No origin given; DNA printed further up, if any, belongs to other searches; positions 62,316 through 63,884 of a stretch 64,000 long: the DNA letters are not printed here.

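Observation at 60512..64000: DPOR-type (BchL/BchN/BchB-like) nitrogenase-like reductase cluster with a Fur regulator and a NapH-like membrane ferredoxin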

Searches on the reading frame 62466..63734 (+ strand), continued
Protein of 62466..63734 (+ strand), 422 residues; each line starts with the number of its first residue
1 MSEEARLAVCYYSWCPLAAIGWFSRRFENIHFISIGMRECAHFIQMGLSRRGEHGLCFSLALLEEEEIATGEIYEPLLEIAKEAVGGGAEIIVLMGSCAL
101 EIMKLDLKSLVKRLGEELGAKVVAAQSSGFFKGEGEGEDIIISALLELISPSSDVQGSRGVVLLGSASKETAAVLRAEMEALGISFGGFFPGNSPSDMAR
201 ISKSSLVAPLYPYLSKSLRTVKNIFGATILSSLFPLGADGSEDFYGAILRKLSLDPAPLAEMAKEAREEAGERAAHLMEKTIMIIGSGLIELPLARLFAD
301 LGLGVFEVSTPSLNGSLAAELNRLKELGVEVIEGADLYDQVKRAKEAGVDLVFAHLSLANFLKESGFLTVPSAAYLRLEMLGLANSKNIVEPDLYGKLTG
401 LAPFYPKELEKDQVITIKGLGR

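Call 102: fold_search(model_id=the predicted structure, library=pdb)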
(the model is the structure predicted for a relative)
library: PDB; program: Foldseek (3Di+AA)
matches with E <= 10: 1549; with E <= 0.001: 136
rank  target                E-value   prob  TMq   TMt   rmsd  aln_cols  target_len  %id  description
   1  2xdq_B                5.4e-29  1.00  0.91  0.83   3.1       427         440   26  Dark Operative Protochlorophyllide Oxidoreductase (ChlN-ChlB)2 Complex (released 2010-06-16)
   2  8vqh_B                7.7e-29  1.00  0.91  0.87   2.7       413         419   29  CryoEM structure of BchN-BchB electron acceptor component protein of DPOR (released 2025-04-30)
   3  3aet_B                1.5e-28  1.00  0.91  0.87   2.6       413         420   24  Structure of the light-independent protochlorophyllide reductase catalyzing a key reduction for greening in the dark (released 2010-04-21)
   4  8vqj_D                1.8e-28  1.00  0.91  0.85   2.5       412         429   29  CryoEM structure of DPOR under turnover (released 2025-04-30)
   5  3aer_D                2.3e-28  1.00  0.91  0.86   2.7       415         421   24  Structure of the light-independent protochlorophyllide reductase catalyzing a key reduction for greening in the dark (released 2010-04-21)
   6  3aek_B                3.3e-28  1.00  0.91  0.87   2.8       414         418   24  Structure of the light-independent protochlorophyllide reductase catalyzing a key reduction for greening in the dark (released 2010-04-21)
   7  8vqi_D                3.5e-28  1.00  0.92  0.88   2.5       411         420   29  CryoEM structure of BchN-BchB electron acceptor component protein of DPOR with Pchlide (released 2025-04-30)
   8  2ynm_D                3.5e-28  1.00  0.89  0.73   2.6       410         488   26  Structure of the ADPxAlF3-Stabilized Transition State of the Nitrogenase-like Dark-Operative Protochlorophyllide Oxido (released 2013-01-30)
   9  3aeu_B                4.2e-28  1.00  0.90  0.87   2.7       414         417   24  Structure of the light-independent protochlorophyllide reductase catalyzing a key reduction for greening in the dark (released 2010-04-21)
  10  3aer_B                5.9e-28  1.00  0.91  0.87   2.7       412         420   25  Structure of the light-independent protochlorophyllide reductase catalyzing a key reduction for greening in the dark (released 2010-04-21)
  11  3aeq_B                1.1e-27  1.00  0.92  0.88   2.6       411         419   24  Structure of the light-independent protochlorophyllide reductase catalyzing a key reduction for greening in the dark (released 2010-04-21)
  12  9buo_D                1.4e-27  1.00  0.90  0.84   2.9       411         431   29  CryoEM structure of DPOR in the presence of ADP-AlF3 (released 2025-05-07)
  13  9buo_B                3.0e-27  1.00  0.92  0.86   2.7       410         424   28  CryoEM structure of DPOR in the presence of ADP-AlF3 (released 2025-05-07)
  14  3aeu_D                1.6e-25  1.00  0.91  0.87   2.7       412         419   24  Structure of the light-independent protochlorophyllide reductase catalyzing a key reduction for greening in the dark (released 2010-04-21)
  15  9e7h_D                1.5e-23  1.00  0.87  0.84   2.9       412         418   27  CryoEM structure of BchN-BchB bound to Pchlide from the DPOR under turnover complex dataset (released 2025-05-07)
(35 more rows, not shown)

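Call 105: search_protein_families(library=ncbifam, proteins=[P0040, P0043, L011:8001-9293:+, L011:9307-10557:+], max_evalue=1e-15)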
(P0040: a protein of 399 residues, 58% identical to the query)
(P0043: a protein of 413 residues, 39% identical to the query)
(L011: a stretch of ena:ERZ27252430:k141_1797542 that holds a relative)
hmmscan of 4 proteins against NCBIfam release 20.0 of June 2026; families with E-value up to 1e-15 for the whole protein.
P0040 (399 aa): 4 families
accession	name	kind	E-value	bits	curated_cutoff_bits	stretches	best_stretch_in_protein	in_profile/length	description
TIGR01278.1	DPOR_BchB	equivalog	2.5e-65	221.3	490.35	2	1-254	1-254/512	ferredoxin:protochlorophyllide reductase (ATP-dependent) subunit B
NF002789.0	PRK02910.1-3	equivalog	2.3e-63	214.9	509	2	1-256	1-255/535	ferredoxin:protochlorophyllide reductase (ATP-dependent) subunit B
NF002790.0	PRK02910.1-4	equivalog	1.8e-31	109.4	912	1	2-370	2-394/530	ferredoxin:protochlorophyllide reductase (ATP-dependent) subunit B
TIGR02014.1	BchZ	equivalog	1.1e-17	64.2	529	1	52-260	54-253/468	chlorophyllide a reductase subunit Z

P0043 (413 aa): 6 families
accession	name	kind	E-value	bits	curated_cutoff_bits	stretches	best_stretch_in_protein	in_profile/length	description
TIGR01278.1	DPOR_BchB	equivalog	1.4e-93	314.5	490.35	1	1-408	1-417/512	ferredoxin:protochlorophyllide reductase (ATP-dependent) subunit B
NF002789.0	PRK02910.1-3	equivalog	1.7e-83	281.3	509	1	1-404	1-421/535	ferredoxin:protochlorophyllide reductase (ATP-dependent) subunit B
NF002790.0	PRK02910.1-4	equivalog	4.7e-48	164.2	912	1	1-400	1-414/530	ferredoxin:protochlorophyllide reductase (ATP-dependent) subunit B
TIGR02014.1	BchZ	equivalog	5.4e-22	78.4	529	1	12-401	10-383/468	chlorophyllide a reductase subunit Z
TIGR01283.1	nifE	equivalog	1.1e-17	63.8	505.1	1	57-402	93-439/459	nitrogenase iron-molybdenum cofactor biosynthesis protein NifE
TIGR01862.1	N2-ase-Ialpha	subfamily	7.2e-16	57.9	486.05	1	55-401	88-430/444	nitrogenase component I subunit alpha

L011:8001-9293:+ (431 aa): 2 families
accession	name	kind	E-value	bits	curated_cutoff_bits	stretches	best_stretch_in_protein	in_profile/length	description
TIGR01279.1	DPOR_bchN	equivalog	8.5e-63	212.6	419.95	1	6-429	2-401/407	ferredoxin:protochlorophyllide reductase (ATP-dependent) subunit N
NF002768.0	PRK02842.1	equivalog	2.4e-61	207.9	324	1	2-428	9-413/423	ferredoxin:protochlorophyllide reductase (ATP-dependent) subunit N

L011:9307-10557:+ (417 aa): 3 families
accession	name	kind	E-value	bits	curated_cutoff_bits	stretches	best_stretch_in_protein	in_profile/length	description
NF002789.0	PRK02910.1-3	equivalog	3.3e-113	379.4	509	1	1-414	1-423/535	ferredoxin:protochlorophyllide reductase (ATP-dependent) subunit B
TIGR01278.1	DPOR_BchB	equivalog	1.3e-63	215.6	490.35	1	1-414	1-415/512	ferredoxin:protochlorophyllide reductase (ATP-dependent) subunit B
NF002790.0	PRK02910.1-4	equivalog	1.3e-41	142.9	912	1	154-411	163-417/530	ferredoxin:protochlorophyllide reductase (ATP-dependent) subunit B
